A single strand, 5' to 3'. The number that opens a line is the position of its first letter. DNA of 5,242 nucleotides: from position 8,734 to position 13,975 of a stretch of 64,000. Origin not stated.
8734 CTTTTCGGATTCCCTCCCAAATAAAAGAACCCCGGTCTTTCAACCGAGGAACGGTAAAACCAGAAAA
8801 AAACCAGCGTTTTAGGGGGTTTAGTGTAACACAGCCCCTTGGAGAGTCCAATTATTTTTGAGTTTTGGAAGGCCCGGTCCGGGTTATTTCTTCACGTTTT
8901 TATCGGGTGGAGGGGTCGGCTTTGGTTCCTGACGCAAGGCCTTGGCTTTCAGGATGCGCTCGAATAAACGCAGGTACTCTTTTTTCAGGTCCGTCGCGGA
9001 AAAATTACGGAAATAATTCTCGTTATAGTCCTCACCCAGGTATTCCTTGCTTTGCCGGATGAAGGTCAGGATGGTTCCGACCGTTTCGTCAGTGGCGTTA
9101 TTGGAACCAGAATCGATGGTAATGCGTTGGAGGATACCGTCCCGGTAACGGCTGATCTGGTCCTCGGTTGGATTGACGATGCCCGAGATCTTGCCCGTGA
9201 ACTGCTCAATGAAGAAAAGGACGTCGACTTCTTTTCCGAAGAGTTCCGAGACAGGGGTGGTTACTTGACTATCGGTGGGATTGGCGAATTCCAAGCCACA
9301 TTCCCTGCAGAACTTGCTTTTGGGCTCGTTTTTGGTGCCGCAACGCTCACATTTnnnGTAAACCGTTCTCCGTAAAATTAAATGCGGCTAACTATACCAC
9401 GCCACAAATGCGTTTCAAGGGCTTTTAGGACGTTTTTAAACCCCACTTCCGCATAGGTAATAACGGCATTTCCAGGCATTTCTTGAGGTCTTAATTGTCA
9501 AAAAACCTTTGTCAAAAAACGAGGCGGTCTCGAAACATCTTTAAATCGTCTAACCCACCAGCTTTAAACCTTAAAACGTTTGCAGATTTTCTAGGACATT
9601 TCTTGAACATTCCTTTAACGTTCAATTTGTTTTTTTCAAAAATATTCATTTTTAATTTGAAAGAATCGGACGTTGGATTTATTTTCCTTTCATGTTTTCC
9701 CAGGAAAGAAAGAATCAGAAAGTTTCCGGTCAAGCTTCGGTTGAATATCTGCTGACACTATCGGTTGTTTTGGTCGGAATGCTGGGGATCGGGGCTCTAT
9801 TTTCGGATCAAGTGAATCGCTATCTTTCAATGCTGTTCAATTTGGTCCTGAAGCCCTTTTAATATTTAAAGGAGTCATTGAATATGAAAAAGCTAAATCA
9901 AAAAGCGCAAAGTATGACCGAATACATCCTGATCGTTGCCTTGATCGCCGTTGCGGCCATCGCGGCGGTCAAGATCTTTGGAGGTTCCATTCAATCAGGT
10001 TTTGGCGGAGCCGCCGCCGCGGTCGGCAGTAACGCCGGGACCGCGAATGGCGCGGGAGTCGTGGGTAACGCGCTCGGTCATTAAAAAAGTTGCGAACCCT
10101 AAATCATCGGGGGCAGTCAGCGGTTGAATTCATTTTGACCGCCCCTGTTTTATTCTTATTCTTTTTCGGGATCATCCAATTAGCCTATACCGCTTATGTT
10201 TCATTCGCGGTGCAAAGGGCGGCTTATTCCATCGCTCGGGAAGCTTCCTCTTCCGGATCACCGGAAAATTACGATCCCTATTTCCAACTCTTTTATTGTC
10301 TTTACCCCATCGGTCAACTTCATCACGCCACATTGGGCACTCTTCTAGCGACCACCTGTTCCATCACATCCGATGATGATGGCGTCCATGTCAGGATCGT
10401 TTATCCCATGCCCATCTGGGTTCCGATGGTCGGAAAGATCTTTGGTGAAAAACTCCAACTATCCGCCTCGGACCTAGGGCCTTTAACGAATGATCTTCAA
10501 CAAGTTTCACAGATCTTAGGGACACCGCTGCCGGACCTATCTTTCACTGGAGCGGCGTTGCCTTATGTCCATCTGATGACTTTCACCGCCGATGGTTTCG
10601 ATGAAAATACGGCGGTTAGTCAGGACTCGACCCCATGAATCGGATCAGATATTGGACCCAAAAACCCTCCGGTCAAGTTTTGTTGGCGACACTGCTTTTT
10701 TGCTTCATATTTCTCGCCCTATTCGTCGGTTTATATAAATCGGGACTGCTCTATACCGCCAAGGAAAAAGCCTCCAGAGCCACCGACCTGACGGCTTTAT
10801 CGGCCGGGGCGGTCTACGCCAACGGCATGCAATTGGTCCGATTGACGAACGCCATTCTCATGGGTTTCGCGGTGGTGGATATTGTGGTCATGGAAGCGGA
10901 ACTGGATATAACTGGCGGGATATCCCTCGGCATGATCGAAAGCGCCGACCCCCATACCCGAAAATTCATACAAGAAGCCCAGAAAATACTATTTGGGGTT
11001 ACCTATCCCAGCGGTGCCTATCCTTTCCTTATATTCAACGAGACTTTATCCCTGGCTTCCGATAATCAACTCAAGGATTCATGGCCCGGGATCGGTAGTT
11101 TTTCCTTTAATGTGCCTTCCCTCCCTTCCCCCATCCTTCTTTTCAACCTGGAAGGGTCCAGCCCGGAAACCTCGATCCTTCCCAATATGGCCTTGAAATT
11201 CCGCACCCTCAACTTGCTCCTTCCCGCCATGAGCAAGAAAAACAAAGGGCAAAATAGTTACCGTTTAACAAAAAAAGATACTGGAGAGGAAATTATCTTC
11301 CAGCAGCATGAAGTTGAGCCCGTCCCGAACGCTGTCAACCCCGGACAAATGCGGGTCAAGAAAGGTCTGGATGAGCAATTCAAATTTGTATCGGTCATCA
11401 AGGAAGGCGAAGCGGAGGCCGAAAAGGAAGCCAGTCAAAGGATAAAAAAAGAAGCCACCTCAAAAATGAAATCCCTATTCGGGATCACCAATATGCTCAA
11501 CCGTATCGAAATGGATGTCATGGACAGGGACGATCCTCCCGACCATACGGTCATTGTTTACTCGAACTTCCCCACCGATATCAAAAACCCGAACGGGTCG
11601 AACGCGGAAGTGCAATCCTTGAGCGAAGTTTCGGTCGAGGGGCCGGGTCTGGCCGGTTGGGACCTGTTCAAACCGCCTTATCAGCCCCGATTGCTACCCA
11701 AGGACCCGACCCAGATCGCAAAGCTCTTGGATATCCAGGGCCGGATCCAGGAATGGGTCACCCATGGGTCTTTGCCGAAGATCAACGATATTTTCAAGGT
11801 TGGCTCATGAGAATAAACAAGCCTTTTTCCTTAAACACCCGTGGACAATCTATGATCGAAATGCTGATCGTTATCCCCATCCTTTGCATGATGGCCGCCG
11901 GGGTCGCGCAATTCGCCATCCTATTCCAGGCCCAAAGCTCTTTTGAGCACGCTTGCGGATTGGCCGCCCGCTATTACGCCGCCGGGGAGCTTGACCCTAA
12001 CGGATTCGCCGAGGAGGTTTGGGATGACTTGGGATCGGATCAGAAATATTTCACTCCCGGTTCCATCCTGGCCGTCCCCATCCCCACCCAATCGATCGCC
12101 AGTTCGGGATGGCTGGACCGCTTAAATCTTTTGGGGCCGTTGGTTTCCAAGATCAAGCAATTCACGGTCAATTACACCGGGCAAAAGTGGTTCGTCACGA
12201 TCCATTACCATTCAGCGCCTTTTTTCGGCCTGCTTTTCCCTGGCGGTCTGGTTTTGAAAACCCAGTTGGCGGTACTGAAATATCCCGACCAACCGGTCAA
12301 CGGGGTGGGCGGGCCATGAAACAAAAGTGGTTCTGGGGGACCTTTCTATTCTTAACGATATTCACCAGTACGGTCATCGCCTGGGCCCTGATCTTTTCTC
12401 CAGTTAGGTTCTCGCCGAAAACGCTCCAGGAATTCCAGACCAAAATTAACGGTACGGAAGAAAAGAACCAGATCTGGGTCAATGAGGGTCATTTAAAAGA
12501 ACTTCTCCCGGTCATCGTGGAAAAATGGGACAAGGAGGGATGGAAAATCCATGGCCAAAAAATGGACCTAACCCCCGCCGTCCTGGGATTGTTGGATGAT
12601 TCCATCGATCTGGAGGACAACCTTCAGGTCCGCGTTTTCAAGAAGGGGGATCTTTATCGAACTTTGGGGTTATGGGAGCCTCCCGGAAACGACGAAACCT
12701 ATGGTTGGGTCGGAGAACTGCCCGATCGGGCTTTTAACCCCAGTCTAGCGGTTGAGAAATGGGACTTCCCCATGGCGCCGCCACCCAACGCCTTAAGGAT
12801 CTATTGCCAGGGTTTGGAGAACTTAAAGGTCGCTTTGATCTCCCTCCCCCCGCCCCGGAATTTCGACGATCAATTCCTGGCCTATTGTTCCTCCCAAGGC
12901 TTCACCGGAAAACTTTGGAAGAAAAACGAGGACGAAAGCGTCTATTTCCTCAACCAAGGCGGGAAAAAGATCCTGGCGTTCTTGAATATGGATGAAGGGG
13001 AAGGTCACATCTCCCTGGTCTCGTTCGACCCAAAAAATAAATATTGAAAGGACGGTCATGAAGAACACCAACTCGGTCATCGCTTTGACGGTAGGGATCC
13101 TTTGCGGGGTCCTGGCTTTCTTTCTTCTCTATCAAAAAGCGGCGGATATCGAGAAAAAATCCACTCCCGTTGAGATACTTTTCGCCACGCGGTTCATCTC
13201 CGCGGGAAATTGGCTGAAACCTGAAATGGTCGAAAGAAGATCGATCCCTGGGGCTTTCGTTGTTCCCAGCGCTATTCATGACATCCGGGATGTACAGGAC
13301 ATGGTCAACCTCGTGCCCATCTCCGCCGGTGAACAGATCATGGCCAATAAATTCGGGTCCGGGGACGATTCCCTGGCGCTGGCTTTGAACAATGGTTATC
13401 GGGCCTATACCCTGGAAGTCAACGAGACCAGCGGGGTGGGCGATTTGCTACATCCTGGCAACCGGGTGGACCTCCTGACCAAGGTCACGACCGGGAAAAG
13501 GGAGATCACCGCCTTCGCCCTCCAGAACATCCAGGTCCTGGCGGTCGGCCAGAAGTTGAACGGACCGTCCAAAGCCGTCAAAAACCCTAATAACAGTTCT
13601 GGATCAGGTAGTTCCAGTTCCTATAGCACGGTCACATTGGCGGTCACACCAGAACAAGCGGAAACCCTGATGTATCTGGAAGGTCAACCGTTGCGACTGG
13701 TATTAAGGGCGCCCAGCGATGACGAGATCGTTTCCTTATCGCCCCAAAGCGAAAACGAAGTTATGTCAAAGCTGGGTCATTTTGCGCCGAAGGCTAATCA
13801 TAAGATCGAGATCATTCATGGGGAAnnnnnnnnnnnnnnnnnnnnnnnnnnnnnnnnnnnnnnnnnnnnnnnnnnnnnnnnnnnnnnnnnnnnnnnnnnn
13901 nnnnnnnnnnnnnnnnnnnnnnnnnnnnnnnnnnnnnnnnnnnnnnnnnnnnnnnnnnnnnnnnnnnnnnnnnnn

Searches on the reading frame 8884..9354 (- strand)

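Call 8: search_protein_families(library=pfam, proteins=[window:8884-9354:-], max_evalue=0.01)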
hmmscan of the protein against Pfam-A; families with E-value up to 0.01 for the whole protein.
window:8884-9354:- (156 aa): 4 families
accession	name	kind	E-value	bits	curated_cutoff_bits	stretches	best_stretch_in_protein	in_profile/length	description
PF13240.11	Zn_Ribbon_1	-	2.1e-05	24.6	25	1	1-20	1-20/23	zinc-ribbon domain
PF24463.1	DUF7577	-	0.0002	21.3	28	1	2-20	5-23/27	Domain of unknown function (DUF7577)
PF12773.13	DZR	-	0.00042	20.8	27.3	1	2-20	1-19/45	Double zinc ribbon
PF13248.11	Zn_ribbon_3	-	0.0016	18.3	27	1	1-22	4-25/26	zinc-ribbon domain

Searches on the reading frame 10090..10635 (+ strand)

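Call 8: search_protein_families(library=pfam, proteins=[window:10090-10635:+], max_evalue=0.01)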
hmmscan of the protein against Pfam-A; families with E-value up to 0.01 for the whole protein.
window:10090-10635:+ (182 aa): 1 family
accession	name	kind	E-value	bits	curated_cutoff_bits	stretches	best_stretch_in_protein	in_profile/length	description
PF07811.17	TadE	-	3.4e-11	43.5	22.9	1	8-50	1-43/43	TadE-like protein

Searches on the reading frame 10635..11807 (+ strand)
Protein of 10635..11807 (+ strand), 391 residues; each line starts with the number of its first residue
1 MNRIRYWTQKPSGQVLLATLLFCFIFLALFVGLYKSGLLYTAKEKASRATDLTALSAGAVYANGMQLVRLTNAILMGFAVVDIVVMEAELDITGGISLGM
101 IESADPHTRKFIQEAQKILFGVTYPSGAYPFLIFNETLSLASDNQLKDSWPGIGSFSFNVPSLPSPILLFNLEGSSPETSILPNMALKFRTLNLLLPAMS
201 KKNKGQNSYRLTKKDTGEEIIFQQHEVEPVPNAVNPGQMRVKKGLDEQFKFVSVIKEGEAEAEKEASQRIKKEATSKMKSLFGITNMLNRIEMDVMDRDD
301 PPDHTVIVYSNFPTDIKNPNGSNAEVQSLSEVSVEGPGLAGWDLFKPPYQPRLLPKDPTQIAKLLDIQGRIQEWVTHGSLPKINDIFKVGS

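Call 8: search_protein_families(library=pfam, proteins=[window:10635-11807:+], max_evalue=0.01)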
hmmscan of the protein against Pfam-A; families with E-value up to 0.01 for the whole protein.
window:10635-11807:+ (391 aa): 1 family
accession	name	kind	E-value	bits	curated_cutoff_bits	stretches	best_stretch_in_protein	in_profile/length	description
PF13400.11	Tad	-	0.00037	21.2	22.3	1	13-59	1-46/47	Putative Flp pilus-assembly TadE/G-like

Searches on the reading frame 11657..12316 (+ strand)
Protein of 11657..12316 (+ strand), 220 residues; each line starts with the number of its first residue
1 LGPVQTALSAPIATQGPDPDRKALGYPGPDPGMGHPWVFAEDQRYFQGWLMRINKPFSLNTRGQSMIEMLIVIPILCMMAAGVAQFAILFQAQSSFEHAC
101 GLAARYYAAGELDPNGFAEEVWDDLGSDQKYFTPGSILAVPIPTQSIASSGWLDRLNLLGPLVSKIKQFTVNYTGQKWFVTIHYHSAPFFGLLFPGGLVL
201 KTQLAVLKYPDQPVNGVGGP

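Call 8: search_protein_families(library=pfam, proteins=[window:11657-12316:+], max_evalue=0.01)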
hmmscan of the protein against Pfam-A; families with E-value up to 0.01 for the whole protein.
window:11657-12316:+ (220 aa): 1 family
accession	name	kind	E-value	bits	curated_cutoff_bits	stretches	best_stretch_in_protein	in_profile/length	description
PF07811.17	TadE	-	7.2e-08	32.9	22.9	1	63-105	1-43/43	TadE-like protein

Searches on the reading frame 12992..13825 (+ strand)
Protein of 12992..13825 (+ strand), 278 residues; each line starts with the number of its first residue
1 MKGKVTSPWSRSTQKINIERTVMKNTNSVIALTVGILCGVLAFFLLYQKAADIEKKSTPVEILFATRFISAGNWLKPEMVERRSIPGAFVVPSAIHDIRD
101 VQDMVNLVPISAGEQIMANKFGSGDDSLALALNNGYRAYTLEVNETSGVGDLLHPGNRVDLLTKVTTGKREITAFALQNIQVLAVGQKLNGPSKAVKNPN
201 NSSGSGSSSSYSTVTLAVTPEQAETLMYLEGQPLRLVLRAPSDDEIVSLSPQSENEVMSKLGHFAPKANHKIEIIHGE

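Call 8: search_protein_families(library=pfam, proteins=[window:12992-13825:+], max_evalue=0.01)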
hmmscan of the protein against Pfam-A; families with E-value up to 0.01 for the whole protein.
window:12992-13825:+ (278 aa): 1 family
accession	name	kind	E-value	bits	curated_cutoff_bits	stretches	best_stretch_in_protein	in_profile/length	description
PF16976.10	RcpC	-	2.2e-22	79.6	28.8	1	127-239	2-114/114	Flp pilus assembly protein RcpC/CpaB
